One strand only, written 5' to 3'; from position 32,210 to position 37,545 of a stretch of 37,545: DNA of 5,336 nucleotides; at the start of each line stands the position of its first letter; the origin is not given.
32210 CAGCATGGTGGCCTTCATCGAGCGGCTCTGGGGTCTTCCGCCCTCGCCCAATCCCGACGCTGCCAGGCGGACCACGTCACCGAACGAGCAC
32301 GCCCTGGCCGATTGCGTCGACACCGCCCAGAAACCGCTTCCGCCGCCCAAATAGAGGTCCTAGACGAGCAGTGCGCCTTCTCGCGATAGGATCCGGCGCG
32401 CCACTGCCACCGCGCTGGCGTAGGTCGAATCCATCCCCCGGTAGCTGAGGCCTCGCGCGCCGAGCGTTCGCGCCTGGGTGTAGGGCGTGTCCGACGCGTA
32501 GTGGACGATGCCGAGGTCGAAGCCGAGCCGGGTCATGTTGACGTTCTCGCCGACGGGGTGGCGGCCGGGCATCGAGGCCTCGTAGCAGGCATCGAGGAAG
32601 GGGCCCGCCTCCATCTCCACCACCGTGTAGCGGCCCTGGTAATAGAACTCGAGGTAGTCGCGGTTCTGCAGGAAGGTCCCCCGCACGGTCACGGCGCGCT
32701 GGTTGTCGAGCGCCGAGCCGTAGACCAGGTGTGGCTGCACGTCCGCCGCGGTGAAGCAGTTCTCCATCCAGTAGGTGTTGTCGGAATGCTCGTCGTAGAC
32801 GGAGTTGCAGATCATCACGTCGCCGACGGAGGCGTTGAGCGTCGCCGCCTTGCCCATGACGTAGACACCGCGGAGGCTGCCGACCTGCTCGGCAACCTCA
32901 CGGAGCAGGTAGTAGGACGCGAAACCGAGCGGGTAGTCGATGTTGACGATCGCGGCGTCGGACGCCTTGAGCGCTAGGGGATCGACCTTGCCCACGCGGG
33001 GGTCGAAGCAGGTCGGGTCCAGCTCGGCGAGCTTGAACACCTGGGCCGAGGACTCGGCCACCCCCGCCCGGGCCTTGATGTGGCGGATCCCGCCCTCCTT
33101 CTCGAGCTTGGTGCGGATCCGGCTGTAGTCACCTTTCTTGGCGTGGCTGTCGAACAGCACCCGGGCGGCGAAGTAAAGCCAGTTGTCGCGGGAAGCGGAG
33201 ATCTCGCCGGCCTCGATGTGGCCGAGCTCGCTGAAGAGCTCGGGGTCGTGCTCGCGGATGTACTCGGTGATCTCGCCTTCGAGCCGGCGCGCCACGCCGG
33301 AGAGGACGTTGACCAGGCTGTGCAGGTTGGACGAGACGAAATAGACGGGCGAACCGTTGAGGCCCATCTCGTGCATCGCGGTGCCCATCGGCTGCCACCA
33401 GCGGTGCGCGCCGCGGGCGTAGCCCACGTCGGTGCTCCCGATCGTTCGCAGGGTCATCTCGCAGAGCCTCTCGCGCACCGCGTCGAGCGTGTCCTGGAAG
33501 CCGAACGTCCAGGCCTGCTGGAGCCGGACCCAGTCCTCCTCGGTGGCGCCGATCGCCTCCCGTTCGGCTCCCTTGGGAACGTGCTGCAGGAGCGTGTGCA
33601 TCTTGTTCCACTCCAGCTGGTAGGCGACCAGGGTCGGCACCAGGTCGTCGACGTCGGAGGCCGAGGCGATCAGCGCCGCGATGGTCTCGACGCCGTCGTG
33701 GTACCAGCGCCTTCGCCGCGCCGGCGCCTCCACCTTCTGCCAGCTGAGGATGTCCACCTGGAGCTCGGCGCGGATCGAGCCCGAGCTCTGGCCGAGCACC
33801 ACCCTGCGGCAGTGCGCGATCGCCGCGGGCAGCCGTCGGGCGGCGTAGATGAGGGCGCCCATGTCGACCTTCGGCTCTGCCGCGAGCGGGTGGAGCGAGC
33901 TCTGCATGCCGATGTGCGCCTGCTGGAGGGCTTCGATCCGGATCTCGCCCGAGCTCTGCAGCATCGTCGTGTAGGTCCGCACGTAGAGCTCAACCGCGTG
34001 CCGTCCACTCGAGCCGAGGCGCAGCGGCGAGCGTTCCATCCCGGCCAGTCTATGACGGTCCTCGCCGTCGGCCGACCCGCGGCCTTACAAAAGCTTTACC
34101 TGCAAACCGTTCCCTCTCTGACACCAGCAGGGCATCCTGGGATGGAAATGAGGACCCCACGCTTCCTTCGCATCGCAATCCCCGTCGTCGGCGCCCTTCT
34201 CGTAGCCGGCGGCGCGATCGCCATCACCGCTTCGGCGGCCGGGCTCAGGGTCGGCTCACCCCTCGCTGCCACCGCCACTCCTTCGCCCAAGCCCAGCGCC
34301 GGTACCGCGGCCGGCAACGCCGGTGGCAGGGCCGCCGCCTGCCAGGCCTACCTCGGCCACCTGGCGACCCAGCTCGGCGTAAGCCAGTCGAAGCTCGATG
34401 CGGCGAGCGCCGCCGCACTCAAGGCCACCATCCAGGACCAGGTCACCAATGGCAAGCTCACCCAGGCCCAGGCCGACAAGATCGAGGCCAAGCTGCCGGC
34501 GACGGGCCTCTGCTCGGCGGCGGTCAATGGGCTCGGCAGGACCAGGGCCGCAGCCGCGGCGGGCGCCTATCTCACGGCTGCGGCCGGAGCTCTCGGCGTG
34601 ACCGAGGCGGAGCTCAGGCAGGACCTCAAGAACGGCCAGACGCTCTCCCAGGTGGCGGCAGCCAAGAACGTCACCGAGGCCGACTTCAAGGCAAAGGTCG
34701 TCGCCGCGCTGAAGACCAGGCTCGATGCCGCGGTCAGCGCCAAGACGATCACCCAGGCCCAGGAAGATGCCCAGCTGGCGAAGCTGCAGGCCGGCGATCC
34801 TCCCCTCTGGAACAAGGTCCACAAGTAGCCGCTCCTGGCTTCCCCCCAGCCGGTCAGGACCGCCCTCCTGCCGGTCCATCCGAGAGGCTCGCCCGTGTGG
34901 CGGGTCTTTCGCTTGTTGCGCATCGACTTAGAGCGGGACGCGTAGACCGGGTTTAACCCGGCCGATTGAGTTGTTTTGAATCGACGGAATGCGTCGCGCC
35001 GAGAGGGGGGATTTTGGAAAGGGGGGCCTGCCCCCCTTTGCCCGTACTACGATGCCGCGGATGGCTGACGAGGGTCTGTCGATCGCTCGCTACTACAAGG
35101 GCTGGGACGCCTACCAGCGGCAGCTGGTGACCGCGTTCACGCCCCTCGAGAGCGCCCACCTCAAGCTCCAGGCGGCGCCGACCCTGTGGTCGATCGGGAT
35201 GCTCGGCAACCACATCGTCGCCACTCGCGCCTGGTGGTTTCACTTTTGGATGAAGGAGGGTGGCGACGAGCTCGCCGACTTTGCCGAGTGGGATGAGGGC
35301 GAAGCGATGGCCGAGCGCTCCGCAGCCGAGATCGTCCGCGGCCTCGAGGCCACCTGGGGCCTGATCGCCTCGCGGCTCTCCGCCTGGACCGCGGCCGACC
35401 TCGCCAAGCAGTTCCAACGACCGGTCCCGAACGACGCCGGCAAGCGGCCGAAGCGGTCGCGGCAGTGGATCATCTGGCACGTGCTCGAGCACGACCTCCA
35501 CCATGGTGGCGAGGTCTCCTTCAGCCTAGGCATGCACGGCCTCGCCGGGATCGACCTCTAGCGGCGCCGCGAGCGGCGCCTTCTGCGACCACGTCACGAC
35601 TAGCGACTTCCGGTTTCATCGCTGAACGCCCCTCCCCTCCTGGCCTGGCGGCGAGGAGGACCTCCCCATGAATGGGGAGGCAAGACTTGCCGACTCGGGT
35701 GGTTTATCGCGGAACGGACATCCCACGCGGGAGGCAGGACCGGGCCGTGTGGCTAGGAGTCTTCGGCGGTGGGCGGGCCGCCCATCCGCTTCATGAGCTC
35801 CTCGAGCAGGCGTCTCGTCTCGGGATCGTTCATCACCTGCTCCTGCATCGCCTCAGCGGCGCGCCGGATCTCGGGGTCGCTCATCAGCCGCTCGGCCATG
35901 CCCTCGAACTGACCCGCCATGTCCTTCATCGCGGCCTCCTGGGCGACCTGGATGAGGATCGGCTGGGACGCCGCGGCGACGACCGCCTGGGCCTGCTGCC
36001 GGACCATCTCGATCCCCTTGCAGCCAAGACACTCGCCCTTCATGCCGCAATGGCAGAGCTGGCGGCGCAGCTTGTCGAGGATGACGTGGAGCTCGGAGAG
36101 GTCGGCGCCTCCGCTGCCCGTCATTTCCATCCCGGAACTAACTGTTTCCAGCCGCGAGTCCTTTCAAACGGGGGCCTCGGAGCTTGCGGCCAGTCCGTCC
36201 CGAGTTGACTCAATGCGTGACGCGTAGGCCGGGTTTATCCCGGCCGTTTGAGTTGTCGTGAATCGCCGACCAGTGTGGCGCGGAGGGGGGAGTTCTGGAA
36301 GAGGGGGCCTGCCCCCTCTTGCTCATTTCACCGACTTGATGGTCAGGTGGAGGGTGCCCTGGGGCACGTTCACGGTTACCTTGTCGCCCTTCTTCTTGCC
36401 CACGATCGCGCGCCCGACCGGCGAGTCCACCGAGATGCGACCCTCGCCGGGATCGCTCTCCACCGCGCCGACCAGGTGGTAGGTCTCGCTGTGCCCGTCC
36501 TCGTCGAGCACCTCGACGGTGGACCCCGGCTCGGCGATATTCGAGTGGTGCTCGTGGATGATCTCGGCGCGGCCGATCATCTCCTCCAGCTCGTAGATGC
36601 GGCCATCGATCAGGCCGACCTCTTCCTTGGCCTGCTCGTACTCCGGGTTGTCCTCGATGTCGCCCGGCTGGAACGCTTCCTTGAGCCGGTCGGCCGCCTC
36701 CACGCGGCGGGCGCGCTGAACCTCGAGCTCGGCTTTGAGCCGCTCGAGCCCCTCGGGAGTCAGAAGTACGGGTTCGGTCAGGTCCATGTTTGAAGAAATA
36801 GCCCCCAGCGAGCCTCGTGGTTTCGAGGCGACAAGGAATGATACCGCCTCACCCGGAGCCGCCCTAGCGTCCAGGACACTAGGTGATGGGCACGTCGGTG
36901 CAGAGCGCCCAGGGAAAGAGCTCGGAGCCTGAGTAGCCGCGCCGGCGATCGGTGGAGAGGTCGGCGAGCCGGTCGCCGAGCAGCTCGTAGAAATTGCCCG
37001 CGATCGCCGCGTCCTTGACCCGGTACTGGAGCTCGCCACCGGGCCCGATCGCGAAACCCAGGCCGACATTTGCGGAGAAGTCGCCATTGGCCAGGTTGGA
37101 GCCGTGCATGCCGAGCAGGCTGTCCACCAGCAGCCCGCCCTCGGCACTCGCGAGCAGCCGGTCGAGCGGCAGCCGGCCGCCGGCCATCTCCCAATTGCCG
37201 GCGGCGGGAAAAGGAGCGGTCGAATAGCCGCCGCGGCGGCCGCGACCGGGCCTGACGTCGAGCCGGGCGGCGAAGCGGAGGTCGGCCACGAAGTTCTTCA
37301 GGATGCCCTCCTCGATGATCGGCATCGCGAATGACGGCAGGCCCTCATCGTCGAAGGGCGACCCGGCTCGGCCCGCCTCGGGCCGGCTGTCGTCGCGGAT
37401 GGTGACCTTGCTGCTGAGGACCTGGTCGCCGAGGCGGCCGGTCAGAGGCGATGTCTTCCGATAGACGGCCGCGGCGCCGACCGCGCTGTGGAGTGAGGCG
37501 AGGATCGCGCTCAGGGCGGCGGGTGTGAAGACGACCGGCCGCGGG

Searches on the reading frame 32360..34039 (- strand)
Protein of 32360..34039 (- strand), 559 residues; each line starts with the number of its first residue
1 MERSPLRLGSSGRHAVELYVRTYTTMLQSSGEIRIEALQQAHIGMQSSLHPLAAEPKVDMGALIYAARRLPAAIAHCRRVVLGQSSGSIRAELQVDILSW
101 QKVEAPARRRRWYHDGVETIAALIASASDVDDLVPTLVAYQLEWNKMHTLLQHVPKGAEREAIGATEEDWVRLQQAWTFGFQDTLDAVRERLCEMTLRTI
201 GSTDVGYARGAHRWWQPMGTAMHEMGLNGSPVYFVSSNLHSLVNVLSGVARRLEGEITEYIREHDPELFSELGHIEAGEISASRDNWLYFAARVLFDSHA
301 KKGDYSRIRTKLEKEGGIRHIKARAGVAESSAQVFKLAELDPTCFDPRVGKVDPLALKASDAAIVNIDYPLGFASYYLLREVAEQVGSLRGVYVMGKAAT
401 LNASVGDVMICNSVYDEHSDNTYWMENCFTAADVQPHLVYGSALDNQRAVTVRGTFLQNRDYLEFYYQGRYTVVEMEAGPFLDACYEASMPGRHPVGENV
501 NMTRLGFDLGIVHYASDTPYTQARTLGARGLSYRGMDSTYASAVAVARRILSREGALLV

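Call 17: search_protein_families(library=pfam, proteins=[window:32360-34039:-], max_evalue=0.01)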
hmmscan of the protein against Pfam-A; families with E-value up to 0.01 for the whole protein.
window:32360-34039:- (559 aa): 1 family
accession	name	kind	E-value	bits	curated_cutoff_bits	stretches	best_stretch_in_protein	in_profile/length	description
PF21850.2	DUF6909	-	7.5e-194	645.4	27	1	35-552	1-535/535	Family of unknown function (DUF6909)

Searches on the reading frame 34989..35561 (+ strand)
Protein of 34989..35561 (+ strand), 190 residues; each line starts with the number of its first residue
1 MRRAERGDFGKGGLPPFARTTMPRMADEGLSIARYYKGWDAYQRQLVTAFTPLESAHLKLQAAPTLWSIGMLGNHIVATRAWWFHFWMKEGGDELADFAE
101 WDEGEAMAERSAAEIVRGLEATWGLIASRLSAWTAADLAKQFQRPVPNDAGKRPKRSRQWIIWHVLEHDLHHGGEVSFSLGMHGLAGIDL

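Call 17: search_protein_families(library=pfam, proteins=[window:34989-35561:+], max_evalue=0.01)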
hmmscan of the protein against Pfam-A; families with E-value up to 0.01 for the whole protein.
window:34989-35561:+ (190 aa): 3 families
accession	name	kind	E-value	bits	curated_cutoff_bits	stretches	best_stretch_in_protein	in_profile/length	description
PF12867.12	DinB_2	-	5.4e-10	40.2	24.8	1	43-175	6-127/128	DinB superfamily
PF04978.18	MST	-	8.4e-09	36.5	27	1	44-175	11-139/149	Mycothiol-S-transferase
PF05163.17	DinB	-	1.5e-08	35.2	23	1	30-180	6-142/165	DinB family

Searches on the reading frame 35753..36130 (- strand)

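Call 17: search_protein_families(library=pfam, proteins=[window:35753-36130:-], max_evalue=0.01)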
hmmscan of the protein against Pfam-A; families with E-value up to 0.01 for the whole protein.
window:35753-36130:- (125 aa): 1 family
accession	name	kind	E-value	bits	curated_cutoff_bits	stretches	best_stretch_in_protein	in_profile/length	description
PF17830.6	STI1-HOP_DP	-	0.00013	22.2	29.1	0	93-110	2-19/55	STI1/HOP, DP domain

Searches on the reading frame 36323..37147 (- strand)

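Call 17: search_protein_families(library=pfam, proteins=[window:36323-37147:-], max_evalue=0.01)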
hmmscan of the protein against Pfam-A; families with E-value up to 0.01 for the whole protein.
window:36323-37147:- (274 aa): 2 families
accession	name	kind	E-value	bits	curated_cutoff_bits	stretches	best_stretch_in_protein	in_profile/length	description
PF01272.25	GreA_GreB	-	2.8e-24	85.3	26.9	1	204-274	5-76/77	Transcription elongation factor, GreA/GreB, C-term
PF03449.20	GreA_GreB_N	-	2e-18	66.8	24.5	1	128-196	2-71/71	Transcription elongation factor, N-terminal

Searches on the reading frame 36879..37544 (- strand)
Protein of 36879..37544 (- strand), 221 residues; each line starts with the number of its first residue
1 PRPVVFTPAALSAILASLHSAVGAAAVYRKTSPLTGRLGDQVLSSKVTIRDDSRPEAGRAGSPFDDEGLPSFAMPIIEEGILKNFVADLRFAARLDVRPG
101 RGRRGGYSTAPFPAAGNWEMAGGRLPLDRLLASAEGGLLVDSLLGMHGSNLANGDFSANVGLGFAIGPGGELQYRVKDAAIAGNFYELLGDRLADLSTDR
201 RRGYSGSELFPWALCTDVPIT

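Call 17: search_protein_families(library=pfam, proteins=[window:36879-37544:-], max_evalue=0.01)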
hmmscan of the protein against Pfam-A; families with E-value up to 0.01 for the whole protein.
window:36879-37544:- (221 aa): 1 family
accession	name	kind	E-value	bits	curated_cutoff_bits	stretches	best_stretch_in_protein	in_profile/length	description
PF19289.4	PmbA_TldD_3rd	-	4.9e-48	163.6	22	1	3-217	5-215/220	PmbA/TldA metallopeptidase C-terminal domain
